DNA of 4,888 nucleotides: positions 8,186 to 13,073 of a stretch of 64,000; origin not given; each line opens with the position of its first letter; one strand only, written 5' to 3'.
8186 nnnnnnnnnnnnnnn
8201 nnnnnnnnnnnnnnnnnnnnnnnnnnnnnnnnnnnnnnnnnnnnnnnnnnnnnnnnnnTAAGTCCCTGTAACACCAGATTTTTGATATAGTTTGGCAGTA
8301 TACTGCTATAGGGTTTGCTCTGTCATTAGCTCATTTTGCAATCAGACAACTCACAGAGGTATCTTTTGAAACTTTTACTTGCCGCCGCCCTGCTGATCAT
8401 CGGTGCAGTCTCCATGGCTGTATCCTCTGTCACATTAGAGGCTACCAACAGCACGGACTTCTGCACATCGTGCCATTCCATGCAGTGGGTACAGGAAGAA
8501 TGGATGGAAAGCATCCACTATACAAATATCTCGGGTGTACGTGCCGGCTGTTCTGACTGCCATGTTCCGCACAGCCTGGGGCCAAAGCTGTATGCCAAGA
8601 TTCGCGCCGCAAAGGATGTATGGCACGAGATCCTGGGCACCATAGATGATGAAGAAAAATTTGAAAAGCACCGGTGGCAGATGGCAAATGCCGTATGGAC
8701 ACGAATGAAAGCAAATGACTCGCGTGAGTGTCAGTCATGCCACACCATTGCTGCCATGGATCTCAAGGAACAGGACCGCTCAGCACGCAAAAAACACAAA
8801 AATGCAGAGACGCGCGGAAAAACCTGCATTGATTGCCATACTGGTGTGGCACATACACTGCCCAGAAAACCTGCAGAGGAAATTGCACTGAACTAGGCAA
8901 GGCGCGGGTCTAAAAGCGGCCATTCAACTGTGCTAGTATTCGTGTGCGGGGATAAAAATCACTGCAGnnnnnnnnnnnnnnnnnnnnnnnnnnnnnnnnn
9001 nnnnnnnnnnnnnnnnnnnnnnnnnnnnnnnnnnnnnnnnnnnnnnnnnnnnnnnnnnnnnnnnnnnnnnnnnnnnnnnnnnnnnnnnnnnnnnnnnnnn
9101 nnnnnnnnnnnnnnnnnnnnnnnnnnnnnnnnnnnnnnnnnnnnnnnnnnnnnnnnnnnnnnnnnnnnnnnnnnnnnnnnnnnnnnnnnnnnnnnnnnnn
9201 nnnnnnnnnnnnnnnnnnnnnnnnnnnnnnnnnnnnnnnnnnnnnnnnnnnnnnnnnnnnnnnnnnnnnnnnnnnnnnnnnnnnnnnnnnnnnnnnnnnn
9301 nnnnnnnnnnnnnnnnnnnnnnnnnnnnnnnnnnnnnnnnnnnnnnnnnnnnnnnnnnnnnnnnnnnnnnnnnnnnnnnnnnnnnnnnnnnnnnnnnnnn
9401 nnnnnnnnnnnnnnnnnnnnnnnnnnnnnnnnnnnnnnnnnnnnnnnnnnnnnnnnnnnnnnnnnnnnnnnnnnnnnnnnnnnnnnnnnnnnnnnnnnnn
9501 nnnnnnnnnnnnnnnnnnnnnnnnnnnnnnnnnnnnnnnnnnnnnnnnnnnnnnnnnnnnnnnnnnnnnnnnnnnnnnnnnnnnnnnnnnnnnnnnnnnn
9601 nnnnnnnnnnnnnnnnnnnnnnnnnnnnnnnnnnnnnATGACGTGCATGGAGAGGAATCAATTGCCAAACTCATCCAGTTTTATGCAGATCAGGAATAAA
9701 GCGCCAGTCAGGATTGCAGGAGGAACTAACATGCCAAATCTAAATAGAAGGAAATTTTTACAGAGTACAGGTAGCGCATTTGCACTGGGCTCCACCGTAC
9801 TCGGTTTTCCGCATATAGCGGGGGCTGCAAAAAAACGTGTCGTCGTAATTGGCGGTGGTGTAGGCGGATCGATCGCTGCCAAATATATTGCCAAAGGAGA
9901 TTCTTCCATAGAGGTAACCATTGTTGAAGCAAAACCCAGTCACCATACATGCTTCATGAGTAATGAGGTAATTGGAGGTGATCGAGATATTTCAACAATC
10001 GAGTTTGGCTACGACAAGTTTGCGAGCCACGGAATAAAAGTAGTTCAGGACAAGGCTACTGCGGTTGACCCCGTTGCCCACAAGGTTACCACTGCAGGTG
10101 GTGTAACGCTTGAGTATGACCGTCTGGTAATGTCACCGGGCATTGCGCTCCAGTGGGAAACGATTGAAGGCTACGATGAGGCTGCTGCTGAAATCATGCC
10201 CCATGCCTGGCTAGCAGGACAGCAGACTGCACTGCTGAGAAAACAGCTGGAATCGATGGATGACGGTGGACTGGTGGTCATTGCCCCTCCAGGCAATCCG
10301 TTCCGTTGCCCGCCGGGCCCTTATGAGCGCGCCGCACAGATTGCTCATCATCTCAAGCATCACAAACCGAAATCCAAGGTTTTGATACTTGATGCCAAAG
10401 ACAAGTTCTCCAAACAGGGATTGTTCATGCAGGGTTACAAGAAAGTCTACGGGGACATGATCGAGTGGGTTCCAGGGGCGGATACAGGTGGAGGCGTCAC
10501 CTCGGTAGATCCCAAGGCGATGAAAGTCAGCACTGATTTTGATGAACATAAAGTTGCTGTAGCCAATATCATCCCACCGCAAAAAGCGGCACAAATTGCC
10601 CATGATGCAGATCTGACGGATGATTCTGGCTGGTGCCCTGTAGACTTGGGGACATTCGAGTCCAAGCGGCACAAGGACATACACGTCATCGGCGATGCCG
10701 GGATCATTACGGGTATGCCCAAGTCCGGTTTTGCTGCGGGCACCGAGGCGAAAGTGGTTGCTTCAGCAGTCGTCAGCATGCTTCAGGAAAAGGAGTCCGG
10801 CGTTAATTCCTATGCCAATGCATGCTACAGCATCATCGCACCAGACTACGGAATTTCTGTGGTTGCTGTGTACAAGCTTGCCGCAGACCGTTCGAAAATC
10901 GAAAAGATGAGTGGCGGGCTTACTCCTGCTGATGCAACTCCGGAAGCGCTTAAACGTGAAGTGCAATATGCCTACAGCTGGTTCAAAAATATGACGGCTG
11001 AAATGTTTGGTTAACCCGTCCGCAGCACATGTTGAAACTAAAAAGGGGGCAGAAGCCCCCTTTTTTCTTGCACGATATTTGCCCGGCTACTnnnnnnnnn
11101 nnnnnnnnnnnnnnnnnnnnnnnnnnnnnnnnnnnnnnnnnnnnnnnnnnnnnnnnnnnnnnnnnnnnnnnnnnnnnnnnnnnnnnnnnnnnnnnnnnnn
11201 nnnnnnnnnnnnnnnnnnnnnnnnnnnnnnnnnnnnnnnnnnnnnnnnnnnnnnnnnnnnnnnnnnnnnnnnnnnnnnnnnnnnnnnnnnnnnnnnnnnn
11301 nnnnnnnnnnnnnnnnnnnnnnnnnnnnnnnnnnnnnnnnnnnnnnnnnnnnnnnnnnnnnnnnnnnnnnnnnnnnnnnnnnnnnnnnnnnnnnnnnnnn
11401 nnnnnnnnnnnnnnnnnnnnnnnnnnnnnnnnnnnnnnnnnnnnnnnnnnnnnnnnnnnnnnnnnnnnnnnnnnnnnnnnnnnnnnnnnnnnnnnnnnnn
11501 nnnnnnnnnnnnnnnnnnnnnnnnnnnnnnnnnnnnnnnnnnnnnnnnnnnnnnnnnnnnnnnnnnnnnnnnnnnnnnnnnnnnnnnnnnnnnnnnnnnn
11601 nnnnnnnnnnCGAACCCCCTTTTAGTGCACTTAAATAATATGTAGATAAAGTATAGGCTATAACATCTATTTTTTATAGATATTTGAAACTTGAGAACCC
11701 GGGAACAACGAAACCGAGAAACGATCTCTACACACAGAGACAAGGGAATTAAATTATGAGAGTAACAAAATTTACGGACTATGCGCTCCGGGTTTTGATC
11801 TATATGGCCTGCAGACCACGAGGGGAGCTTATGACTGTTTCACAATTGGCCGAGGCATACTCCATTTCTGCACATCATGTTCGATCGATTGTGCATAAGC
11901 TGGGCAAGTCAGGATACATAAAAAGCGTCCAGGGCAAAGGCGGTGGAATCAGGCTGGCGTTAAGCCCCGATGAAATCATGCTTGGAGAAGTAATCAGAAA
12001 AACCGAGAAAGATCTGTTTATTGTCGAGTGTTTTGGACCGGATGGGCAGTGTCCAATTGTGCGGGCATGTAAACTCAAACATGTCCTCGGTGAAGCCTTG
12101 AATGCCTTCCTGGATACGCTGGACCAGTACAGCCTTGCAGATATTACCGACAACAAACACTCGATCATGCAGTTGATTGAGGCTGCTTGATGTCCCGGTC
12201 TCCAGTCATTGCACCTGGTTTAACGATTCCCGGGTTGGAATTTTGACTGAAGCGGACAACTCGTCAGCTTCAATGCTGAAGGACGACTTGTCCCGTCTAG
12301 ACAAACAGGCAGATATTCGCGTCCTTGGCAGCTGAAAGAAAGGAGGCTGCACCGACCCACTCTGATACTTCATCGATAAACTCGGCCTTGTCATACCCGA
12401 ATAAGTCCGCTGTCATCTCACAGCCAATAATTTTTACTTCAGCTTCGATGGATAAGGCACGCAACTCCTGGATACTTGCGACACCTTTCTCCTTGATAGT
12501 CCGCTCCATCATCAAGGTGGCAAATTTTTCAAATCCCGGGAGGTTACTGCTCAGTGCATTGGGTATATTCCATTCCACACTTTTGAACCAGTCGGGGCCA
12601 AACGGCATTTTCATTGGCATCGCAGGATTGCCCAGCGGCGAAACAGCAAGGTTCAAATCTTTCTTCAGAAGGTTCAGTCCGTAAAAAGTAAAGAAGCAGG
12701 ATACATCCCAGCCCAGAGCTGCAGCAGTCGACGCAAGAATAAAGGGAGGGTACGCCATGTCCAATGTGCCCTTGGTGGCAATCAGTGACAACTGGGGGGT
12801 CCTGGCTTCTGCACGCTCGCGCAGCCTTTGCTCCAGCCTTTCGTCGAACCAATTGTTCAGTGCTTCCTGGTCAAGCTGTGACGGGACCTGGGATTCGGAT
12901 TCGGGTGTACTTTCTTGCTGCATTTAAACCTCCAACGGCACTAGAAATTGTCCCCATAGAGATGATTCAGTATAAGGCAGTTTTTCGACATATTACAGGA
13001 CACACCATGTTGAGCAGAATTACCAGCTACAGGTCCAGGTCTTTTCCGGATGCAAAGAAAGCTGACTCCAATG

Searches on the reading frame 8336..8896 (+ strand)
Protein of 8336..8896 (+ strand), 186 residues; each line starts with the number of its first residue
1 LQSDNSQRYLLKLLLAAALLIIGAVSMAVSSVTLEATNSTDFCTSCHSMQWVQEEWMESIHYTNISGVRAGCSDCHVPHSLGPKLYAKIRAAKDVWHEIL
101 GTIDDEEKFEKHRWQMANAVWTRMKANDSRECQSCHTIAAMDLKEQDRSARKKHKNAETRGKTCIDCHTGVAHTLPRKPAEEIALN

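Call 3: search_protein_families(library=pfam, proteins=[window:8336-8896:+], max_evalue=0.01)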
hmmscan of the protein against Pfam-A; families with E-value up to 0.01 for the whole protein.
window:8336-8896:+ (186 aa): 8 families
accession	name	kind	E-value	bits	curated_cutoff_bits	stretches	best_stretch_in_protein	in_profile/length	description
PF03264.19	Cytochrom_NNT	-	2.5e-66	223.1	24.1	1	12-177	8-173/174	NapC/NirT cytochrome c family, N-terminal region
PF22113.1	Mtrc-MtrF_II-IV_dom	-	3.5e-07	30.4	30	1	39-172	5-131/176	Outer membrane cytochrome MtrC/MtrF-like, domains II/IV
PF14537.11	Cytochrom_c3_2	-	6.9e-07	30.1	25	1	122-170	19-66/79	Cytochrome c3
PF09699.15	Paired_CXXCH_1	-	9.6e-07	28.8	20.6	0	68-85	4-23/41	Doubled CXXCH motif (Paired_CXXCH_1)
PF14522.11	Cytochrome_C7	-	3.5e-06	27.2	24.8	1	128-173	12-53/67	Cytochrome c7 and related cytochrome c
PF02085.21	Cytochrom_CIII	-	1.7e-05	25.5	22.9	1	125-174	42-88/101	Class III cytochrome C family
PF22678.1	Cytochrom_c_NrfB-like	-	3.6e-05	24.6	27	1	29-80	22-69/89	Cytochrome c-type protein NrfB-like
PF13442.11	Cytochrome_CBB3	-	0.0093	16.7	27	0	69-100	11-41/68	Cytochrome C oxidase, cbb3-type, subunit III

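Call 4: search_protein_families(library=ncbifam, proteins=[window:8336-8896:+], max_evalue=0.01)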
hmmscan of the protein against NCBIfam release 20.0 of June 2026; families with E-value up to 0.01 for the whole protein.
window:8336-8896:+ (186 aa): 10 families
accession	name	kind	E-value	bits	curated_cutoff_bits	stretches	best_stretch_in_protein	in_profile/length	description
TIGR02162.1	torC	equivalog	4.2e-63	213.9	478.2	1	9-178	14-183/387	pentaheme c-type cytochrome TorC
TIGR02161.1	napC_nirT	subfamily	6.1e-63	212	310.6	1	19-177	24-183/185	periplasmic nitrate (or nitrite) reductase c-type cytochrome, NapC/NirT family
NF007906.0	PRK10617.1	equivalog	3.8e-57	193.4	349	1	18-177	28-192/200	cytochrome c-type protein NapC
NF011606.0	PRK15032.1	equivalog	4.4e-49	167.6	455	1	6-177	12-183/390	pentaheme c-type cytochrome TorC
TIGR03153.1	cytochr_NrfH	equivalog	1.3e-16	60.9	134.2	1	14-173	2-138/138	cytochrome c nitrite reductase small subunit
TIGR03508.1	decahem_SO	subfamily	1.7e-06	27.8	192.2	1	34-80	111-154/258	DmsE family decaheme c-type cytochrome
TIGR03146.1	cyt_nit_nrfB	equivalog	6.1e-05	23.3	166.6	0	120-169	100-142/145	cytochrome c nitrite reductase pentaheme subunit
NF008659.0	PRK11659.1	equivalog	0.0018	18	184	0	36-80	106-146/188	cytochrome c nitrite reductase pentaheme subunit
TIGR01905.1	paired_CXXCH_1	subfamily_domain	0.0023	17.8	25.2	0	38-48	27-37/41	doubled CXXCH domain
TIGR04315.1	octaheme_Shew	subfamily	0.0094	15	375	0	34-97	213-265/440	tetrathionate reductase family octaheme c-type cytochrome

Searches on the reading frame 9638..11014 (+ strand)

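Call 3: search_protein_families(library=pfam, proteins=[window:9638-11014:+], max_evalue=0.01)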
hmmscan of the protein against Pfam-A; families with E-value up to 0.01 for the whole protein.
window:9638-11014:+ (458 aa): 7 families
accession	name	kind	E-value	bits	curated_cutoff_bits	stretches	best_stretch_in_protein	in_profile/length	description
PF21706.3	FCSD_central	-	4.6e-49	165.8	27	1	197-313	1-116/116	Sulfide dehydrogenase [flavocytochrome c] flavoprotein chain, central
PF09242.17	FCSD-flav_bind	-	1e-22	80.7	26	1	391-457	4-71/71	Flavocytochrome c sulphide dehydrogenase, flavin-binding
PF07992.20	Pyr_redox_2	-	1.4e-11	44.8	26.1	1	67-179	2-119/291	Pyridine nucleotide-disulphide oxidoreductase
PF13450.12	NAD_binding_8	-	0.00049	20.8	21.9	1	70-101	1-30/68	NAD(P)-binding Rossmann-like domain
PF01266.30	DAO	-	0.00074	19.6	27.9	1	67-104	1-38/353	FAD dependent oxidoreductase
PF13454.12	NAD_binding_9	-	0.0022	18.4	21.8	0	69-101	1-35/155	FAD-NAD(P)-binding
PF21799.2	MurD-like_N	-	0.0086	16.8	27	0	157-186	57-86/88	Mur ligase MurD-like, N-terminal domain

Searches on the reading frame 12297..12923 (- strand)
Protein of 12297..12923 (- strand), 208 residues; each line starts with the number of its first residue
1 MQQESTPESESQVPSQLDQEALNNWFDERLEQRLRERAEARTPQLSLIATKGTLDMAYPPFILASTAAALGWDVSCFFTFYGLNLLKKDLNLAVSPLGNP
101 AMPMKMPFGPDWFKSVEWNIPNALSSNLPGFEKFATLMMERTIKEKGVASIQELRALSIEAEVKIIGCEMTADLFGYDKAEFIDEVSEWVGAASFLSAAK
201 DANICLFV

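Call 4: search_protein_families(library=ncbifam, proteins=[window:12297-12923:-], max_evalue=0.01)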
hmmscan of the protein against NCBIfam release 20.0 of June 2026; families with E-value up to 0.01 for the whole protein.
window:12297-12923:- (208 aa): 1 family
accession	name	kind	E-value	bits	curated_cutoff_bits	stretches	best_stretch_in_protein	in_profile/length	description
NF047629.1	SulfCarrDsrE2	equivalog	1.7e-62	210.3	210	1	44-208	5-159/159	sulfur carrier protein DsrE2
